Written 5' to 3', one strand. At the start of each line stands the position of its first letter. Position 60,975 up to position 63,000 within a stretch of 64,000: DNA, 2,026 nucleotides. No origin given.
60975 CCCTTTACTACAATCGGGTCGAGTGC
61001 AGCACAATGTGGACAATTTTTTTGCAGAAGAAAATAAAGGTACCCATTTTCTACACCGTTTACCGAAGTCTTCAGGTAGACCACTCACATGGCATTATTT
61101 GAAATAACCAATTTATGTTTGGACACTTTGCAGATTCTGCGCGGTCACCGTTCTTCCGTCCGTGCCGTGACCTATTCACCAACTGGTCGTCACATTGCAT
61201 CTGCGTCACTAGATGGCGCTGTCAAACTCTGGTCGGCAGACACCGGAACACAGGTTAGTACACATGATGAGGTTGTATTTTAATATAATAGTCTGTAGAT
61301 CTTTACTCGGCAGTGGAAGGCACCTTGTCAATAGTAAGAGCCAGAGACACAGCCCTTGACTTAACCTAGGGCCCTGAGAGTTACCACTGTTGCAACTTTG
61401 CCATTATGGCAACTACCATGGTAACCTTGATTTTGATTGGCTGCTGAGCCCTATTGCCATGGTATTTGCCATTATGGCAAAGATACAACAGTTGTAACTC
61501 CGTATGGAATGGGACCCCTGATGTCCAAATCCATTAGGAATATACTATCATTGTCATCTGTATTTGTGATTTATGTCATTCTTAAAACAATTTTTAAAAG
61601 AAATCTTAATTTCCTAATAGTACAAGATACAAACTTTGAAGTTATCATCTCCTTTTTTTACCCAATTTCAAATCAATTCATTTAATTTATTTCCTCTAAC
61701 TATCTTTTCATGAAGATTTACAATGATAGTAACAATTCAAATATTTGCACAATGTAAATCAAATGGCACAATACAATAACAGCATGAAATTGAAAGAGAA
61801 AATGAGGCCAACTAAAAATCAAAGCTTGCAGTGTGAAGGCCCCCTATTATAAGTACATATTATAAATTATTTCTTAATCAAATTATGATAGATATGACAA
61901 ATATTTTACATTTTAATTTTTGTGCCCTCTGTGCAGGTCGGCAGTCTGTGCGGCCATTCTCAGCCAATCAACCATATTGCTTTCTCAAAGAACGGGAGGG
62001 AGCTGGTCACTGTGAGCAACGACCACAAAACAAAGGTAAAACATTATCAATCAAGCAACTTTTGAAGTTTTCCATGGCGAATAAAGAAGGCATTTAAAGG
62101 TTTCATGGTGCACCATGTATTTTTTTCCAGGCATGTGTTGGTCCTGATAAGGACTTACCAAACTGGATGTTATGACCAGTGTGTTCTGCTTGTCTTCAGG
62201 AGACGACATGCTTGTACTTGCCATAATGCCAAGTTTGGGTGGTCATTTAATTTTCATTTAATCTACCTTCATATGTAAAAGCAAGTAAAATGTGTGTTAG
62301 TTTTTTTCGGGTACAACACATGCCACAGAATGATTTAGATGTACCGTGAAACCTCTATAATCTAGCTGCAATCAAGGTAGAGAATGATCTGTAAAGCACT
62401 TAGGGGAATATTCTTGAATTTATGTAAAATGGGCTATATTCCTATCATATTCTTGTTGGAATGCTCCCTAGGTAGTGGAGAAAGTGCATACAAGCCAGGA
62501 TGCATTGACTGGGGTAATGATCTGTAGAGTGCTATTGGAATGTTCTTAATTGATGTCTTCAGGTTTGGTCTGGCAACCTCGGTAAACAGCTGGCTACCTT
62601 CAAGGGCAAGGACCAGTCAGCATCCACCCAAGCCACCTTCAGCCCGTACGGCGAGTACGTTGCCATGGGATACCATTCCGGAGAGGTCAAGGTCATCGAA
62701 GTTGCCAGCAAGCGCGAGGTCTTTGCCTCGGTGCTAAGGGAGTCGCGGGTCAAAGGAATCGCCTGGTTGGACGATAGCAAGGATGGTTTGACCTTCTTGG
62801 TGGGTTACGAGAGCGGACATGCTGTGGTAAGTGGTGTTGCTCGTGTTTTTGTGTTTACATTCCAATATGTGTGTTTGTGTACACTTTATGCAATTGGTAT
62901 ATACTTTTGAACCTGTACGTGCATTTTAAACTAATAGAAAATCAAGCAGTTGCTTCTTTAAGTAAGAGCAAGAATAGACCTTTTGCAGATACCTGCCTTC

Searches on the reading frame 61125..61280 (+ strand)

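Call 20: search_protein_families(library=pfam, proteins=[window:61125-61280:+], max_evalue=0.01)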
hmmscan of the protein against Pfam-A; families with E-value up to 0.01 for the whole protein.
window:61125-61280:+ (52 aa): 26 families (the best 25 are shown)
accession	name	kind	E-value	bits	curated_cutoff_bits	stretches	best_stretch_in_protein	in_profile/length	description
PF00400.38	WD40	-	4.7e-11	43.2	27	1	2-37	4-39/39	WD domain, G-beta repeat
PF24817.1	WD40_WDHD1_1st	-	8.7e-10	38.7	109.9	1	4-48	123-167/291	WDHD1 first WD40 domain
PF25174.1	Beta-prop_THOC3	-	5.4e-09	35.9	305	1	3-48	165-210/272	THOC3 beta-propeller domain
PF25173.1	Beta-prop_WDR3_1st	-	1.2e-07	32.1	154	1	4-47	108-151/184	WDR3 first beta-propeller domain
PF24814.1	WD40_Prp19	-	5.6e-06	26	320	1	4-45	44-127/281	Prp19 WD40 domain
PF25168.1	Beta-prop_WDR36-Utp21_2nd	-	1e-05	25.4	84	1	4-44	235-275/335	WDR36/Utp21 second beta-propeller domain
PF24105.1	Beta-prop_CAF1B_HIR1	-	1.5e-05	24.6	80.5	1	2-46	123-167/383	CAF1B/HIR1 beta-propeller domain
PF25175.1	Beta-prop_WDR5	-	6.4e-05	22.8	250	1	5-42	6-43/296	WDR5 beta-propeller domain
PF24807.1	WD40_CDC20-Fz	-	0.00011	22.1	200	1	3-46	129-172/292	CDC20/Fizzy WD40 domain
PF25172.1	Beta-prop_WDR3_2nd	-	0.00011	21.9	140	1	5-45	213-253/293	WDR3 second beta-propeller domain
PF24805.1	EIF3I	-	0.00016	21.3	200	1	5-48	48-91/324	EIF3I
PF25047.1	Beta-prop_TEP1_2nd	-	0.00017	21.3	89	1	3-40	84-121/255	TEP-1 second beta-propeller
PF23381.1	Beta-prop_IFT122_1st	-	0.00021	20.8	28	1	2-49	45-93/350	IFT122 first beta-propeller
PF25048.1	Beta-prop_TEP1_C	-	0.0003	21.1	32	1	20-45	11-36/73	TEP-1 C-terminal beta-propeller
PF12894.13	ANAPC4_WD40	-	0.00038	21.1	22.9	1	8-46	37-75/91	Anaphase-promoting complex subunit 4 WD40 domain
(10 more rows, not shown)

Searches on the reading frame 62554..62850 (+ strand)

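Call 20: search_protein_families(library=pfam, proteins=[window:62554-62850:+], max_evalue=0.01)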
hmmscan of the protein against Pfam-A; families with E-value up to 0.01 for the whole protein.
window:62554-62850:+ (99 aa): 11 families
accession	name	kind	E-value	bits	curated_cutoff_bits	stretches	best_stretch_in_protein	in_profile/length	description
PF25171.1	Beta-prop_WDR36-Utp21_1st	-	7.8e-06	25.9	80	1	2-91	132-218/266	WDR36/Utp21 first beta-propeller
PF24807.1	WD40_CDC20-Fz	-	8.3e-06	25.7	200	1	11-91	40-116/292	CDC20/Fizzy WD40 domain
PF25174.1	Beta-prop_THOC3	-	1.1e-05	25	305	1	2-88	71-151/272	THOC3 beta-propeller domain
PF23414.1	Beta-prop_EML_2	-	1.7e-05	24.8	90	1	4-76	65-137/266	Echinoderm microtubule-associated protein second beta-propeller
PF24817.1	WD40_WDHD1_1st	-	3.4e-05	23.6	109.9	1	14-80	214-281/291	WDHD1 first WD40 domain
PF25173.1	Beta-prop_WDR3_1st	-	4.9e-05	23.5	154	1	3-71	12-79/184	WDR3 first beta-propeller domain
PF23393.2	Beta-prop_WDR90_POC16_2nd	-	5.3e-05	23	60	1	2-71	18-86/291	WDR90/POC16, second beta-propeller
PF12894.13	ANAPC4_WD40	-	0.00028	21.5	22.9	1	17-72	34-89/91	Anaphase-promoting complex subunit 4 WD40 domain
PF24814.1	WD40_Prp19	-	0.0012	18.4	320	1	10-76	209-273/281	Prp19 WD40 domain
PF23383.1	Beta-prop_IFT140_1st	-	0.0013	18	27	1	9-92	48-128/406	IFT140 first beta-propeller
PF00400.38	WD40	-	0.0096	16.9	27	0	10-47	1-37/39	WD domain, G-beta repeat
